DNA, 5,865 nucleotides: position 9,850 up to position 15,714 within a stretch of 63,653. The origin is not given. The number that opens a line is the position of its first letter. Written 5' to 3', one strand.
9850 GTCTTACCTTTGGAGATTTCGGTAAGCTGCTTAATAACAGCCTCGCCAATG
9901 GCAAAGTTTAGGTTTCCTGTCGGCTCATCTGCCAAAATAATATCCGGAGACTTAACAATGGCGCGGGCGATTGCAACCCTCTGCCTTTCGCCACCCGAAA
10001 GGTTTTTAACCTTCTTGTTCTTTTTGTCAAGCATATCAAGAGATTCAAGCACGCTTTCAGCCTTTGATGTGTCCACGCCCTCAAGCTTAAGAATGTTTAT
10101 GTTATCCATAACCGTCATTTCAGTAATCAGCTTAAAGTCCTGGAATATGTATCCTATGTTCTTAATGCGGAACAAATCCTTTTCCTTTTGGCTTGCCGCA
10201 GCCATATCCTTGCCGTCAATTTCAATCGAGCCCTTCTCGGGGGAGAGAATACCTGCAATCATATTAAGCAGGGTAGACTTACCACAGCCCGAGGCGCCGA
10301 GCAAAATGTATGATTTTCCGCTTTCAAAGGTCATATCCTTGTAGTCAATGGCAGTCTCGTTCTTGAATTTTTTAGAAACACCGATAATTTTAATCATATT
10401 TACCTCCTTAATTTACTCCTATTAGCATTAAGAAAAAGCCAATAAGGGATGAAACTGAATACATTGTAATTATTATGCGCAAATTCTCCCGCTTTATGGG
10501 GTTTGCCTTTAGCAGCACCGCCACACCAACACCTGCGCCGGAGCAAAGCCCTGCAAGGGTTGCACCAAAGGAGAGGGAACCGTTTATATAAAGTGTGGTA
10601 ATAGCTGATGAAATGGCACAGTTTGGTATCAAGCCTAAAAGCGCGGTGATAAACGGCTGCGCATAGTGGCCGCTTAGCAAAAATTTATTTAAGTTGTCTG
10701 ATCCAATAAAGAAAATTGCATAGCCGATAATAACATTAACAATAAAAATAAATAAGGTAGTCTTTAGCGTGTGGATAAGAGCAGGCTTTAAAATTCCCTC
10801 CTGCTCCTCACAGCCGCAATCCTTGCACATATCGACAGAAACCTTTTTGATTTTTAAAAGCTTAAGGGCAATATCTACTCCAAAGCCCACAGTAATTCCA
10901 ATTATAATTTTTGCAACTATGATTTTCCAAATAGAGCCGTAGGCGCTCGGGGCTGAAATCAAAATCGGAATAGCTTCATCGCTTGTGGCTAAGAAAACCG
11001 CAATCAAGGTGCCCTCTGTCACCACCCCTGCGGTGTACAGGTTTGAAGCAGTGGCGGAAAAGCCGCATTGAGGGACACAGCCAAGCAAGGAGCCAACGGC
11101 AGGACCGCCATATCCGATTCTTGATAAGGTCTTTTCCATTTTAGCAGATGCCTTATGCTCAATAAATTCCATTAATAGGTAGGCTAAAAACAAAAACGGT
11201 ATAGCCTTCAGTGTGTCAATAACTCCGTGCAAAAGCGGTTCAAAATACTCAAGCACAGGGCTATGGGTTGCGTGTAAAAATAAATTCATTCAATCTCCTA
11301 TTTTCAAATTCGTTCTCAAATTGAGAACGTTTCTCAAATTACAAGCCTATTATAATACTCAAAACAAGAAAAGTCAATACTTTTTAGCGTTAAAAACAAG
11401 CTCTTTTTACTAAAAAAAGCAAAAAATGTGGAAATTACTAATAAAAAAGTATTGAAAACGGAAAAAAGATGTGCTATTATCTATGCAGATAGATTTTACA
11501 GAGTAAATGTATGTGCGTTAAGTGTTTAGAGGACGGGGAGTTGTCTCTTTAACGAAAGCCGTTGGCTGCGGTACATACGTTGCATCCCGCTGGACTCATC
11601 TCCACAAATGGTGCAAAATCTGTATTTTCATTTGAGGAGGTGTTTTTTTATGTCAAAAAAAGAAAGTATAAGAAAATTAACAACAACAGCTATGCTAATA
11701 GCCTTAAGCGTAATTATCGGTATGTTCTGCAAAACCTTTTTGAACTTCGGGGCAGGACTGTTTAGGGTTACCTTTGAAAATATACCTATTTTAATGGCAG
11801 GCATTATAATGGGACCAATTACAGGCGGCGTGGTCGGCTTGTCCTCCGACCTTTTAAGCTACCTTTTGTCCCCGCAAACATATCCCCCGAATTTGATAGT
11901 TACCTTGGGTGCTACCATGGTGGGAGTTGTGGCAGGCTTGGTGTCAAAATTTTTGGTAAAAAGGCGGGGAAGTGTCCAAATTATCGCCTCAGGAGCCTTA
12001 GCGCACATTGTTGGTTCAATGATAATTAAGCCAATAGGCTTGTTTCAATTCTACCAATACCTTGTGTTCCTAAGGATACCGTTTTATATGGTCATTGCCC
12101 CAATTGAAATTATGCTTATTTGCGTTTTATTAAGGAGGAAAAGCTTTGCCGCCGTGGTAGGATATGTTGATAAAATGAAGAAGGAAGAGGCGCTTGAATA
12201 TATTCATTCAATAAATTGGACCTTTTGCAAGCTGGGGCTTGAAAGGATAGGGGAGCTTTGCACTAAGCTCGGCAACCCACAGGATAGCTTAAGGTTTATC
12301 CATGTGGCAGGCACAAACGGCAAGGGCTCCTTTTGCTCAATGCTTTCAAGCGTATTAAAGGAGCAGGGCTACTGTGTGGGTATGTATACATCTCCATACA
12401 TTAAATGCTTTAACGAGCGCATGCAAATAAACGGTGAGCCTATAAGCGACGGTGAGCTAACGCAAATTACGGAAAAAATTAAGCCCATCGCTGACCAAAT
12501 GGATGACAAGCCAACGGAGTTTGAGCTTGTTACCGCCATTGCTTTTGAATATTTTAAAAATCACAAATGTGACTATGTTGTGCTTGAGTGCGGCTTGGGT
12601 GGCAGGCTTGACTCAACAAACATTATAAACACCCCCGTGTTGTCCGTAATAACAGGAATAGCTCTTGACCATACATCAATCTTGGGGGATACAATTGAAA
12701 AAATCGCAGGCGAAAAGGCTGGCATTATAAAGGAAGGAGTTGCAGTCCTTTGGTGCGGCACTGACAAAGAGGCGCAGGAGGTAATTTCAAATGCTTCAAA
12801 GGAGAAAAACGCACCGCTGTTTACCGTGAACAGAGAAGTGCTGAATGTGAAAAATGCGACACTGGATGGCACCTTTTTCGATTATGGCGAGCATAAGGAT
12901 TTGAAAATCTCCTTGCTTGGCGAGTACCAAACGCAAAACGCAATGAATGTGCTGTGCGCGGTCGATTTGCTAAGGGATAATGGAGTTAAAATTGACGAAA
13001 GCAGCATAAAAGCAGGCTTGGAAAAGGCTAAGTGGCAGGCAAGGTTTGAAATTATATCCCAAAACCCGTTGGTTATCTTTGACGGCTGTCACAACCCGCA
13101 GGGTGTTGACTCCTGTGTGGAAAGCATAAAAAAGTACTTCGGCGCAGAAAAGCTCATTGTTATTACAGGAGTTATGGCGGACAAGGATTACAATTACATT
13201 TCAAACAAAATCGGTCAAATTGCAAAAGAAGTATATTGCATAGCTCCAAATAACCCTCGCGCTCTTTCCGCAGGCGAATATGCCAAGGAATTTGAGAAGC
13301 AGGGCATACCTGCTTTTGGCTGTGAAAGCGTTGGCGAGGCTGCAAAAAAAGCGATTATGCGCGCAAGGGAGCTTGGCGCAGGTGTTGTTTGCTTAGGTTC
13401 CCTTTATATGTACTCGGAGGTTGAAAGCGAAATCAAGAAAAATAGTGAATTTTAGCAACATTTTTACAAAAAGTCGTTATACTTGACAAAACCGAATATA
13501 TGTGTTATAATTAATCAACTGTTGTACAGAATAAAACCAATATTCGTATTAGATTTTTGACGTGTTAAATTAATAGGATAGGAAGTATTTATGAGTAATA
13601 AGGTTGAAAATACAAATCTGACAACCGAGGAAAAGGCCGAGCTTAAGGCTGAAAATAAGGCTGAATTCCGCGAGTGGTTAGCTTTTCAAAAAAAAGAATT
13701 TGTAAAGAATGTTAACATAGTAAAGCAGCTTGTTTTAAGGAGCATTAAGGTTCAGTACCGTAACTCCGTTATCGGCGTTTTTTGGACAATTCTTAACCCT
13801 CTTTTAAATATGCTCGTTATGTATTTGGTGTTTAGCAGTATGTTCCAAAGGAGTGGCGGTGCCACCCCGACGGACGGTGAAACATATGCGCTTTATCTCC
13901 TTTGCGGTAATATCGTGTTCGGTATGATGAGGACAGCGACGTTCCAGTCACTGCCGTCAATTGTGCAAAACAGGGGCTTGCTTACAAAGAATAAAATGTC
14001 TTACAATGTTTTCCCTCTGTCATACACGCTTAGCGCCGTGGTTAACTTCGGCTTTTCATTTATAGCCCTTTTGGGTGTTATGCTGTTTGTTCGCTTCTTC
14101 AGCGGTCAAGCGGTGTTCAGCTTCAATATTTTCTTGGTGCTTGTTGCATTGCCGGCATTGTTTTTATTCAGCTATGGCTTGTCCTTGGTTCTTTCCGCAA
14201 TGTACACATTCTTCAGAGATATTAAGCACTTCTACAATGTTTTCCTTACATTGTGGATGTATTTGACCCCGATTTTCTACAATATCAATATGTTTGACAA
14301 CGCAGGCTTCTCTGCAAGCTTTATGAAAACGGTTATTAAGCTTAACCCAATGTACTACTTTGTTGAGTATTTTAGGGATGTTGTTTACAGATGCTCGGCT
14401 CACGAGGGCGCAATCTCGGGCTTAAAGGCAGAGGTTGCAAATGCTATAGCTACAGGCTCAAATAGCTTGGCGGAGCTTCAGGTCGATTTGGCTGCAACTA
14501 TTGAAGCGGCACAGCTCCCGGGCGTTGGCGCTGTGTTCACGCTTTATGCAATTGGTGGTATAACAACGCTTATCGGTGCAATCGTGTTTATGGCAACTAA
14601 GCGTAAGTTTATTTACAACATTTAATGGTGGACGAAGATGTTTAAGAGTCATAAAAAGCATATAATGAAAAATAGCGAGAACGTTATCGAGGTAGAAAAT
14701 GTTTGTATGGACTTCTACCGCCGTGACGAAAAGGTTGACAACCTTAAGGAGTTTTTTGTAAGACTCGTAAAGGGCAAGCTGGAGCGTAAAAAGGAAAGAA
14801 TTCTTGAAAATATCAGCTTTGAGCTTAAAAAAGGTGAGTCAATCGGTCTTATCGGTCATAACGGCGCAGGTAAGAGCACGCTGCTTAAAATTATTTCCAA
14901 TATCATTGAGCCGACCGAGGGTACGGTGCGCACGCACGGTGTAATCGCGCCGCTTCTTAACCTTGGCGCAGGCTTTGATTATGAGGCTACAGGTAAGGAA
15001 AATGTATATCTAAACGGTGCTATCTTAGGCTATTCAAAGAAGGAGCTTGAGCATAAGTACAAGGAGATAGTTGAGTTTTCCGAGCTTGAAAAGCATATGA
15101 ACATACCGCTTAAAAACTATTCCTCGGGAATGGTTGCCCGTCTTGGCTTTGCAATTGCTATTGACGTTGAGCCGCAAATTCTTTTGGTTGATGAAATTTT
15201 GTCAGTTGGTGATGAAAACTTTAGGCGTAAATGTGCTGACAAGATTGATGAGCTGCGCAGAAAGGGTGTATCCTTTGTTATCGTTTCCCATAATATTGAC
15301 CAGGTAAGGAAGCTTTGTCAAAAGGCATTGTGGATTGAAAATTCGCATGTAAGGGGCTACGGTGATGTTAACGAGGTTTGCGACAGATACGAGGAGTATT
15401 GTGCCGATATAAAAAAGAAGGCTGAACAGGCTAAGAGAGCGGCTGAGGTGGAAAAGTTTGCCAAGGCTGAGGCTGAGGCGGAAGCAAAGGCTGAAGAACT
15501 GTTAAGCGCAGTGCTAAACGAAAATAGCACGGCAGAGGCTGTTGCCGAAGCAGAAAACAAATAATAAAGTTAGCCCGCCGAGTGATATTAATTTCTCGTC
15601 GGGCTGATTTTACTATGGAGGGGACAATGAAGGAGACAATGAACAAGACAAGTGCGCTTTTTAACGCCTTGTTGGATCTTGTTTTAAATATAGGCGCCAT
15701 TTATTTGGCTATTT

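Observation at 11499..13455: THF-riboswitch-controlled FolT-FolC single-polypeptide fusion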

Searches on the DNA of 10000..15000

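Call 3: search_rna_families(source=window, start=10000, end=15000, threshold=gathering, show_alignments=2)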
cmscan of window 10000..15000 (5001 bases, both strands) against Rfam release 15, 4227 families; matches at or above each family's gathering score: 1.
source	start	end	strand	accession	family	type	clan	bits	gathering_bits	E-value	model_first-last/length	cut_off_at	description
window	11497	11594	+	RF01831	THF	Cis-reg; riboswitch;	-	81.3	36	2.7e-18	1-99/99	no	THF (Tetrahydrofolate) riboswitch aptamer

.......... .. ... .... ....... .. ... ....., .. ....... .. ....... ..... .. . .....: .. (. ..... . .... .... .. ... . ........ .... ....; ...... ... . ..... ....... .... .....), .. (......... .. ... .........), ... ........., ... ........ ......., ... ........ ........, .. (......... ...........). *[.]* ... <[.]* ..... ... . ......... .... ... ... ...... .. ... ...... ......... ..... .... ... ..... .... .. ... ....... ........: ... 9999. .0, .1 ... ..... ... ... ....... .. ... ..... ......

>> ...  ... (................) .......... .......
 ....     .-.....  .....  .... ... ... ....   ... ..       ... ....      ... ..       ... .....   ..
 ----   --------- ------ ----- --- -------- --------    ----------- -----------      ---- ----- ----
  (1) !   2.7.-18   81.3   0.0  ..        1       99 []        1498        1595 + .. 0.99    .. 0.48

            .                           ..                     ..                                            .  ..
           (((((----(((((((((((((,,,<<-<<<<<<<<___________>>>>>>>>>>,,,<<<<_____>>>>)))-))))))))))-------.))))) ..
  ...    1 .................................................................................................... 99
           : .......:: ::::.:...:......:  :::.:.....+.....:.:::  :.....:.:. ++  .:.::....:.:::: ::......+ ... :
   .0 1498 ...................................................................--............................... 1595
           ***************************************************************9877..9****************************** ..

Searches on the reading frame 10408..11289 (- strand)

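Call 90: search_protein_families(library=pfam, proteins=[window:10408-11289:-], max_evalue=0.00001)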
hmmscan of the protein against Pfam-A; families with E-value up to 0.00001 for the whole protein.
window:10408-11289:- (293 aa): 1 family
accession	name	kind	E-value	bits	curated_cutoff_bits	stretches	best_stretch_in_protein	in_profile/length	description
PF11449.14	ArsP_2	-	6.2e-19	68.8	32.5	2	197-285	38-124/359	Putative, 10TM heavy-metal exporter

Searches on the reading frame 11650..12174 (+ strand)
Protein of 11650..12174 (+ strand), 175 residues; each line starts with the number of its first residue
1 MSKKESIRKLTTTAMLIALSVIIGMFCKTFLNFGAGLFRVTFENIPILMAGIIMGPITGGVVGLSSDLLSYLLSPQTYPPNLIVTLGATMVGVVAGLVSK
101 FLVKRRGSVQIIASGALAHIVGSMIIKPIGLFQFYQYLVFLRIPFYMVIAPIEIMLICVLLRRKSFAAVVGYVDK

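Call 55: search_solved_structures(query=window:11650-12174:+, max_evalue=1, show_alignments=3)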
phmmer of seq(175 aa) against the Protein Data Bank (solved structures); distinct sequences matched with E-value up to 1: 5.
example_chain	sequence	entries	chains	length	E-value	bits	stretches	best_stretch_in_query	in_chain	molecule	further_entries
4z7f_A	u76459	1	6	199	0.0011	22.3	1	8-136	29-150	Folate ECF transporter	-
3p5n_A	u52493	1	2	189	0.0049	20.2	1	7-132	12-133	Riboflavin uptake protein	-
5d0y_A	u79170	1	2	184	0.14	15.4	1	2-94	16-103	Conserved hypothetical membrane protein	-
5d3m_C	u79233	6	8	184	0.52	13.6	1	2-131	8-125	S-component for folate | Conserved hypothetical membrane protein | Folate family ECF transporter S component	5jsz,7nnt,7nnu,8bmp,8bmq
5kc0_A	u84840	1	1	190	0.9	12.8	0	6-146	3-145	Riboflavin transporter RibU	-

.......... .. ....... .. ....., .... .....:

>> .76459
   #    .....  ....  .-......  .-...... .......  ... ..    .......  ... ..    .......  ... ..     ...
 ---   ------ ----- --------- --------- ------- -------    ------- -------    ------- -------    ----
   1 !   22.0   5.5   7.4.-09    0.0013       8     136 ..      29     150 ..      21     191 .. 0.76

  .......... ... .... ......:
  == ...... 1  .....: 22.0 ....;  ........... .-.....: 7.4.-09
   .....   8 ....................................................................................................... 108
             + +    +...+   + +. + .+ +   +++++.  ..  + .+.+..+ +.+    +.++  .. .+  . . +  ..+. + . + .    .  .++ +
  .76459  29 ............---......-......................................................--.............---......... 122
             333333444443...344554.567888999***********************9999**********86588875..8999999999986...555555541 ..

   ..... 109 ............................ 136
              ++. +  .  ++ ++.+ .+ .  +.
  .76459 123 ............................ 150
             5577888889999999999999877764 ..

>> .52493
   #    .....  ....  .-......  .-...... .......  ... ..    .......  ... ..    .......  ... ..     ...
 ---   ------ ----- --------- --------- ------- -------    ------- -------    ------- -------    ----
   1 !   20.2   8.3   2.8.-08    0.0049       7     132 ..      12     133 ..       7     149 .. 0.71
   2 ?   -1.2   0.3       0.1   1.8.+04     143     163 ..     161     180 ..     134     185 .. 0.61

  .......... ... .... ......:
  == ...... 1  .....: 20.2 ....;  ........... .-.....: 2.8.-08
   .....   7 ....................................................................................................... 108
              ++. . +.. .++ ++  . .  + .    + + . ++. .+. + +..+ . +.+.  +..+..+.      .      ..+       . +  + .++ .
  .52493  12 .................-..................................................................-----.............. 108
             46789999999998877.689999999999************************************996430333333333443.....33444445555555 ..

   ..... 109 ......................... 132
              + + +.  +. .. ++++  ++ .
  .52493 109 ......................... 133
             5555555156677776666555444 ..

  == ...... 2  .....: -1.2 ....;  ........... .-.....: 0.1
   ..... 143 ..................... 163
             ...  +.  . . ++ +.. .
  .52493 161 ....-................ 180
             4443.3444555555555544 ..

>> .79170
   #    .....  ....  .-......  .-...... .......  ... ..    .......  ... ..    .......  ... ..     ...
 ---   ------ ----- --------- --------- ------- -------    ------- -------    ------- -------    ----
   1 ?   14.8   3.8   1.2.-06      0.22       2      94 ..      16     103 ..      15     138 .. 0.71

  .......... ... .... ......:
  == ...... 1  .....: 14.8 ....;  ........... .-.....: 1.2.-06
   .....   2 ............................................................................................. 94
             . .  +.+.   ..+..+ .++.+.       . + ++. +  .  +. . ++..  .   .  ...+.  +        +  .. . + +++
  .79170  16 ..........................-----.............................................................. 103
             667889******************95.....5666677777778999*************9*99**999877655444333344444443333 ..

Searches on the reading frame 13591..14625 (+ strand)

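Call 90: search_protein_families(library=pfam, proteins=[window:13591-14625:+], max_evalue=0.00001)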
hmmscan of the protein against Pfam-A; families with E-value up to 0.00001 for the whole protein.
window:13591-14625:+ (344 aa): 1 family
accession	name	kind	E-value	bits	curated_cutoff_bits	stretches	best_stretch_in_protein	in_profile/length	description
PF01061.29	ABC2_membrane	-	5.8e-19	68.9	26.9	1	45-265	4-210/211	ABC-2 type transporter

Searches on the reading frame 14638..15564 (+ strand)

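Call 90: search_protein_families(library=pfam, proteins=[window:14638-15564:+], max_evalue=0.00001)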
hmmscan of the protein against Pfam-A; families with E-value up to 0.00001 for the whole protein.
window:14638-15564:+ (308 aa): 1 family
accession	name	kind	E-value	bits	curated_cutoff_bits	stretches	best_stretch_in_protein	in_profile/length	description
PF00005.33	ABC_tran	-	4.9e-20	73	25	1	56-187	1-135/137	ABC transporter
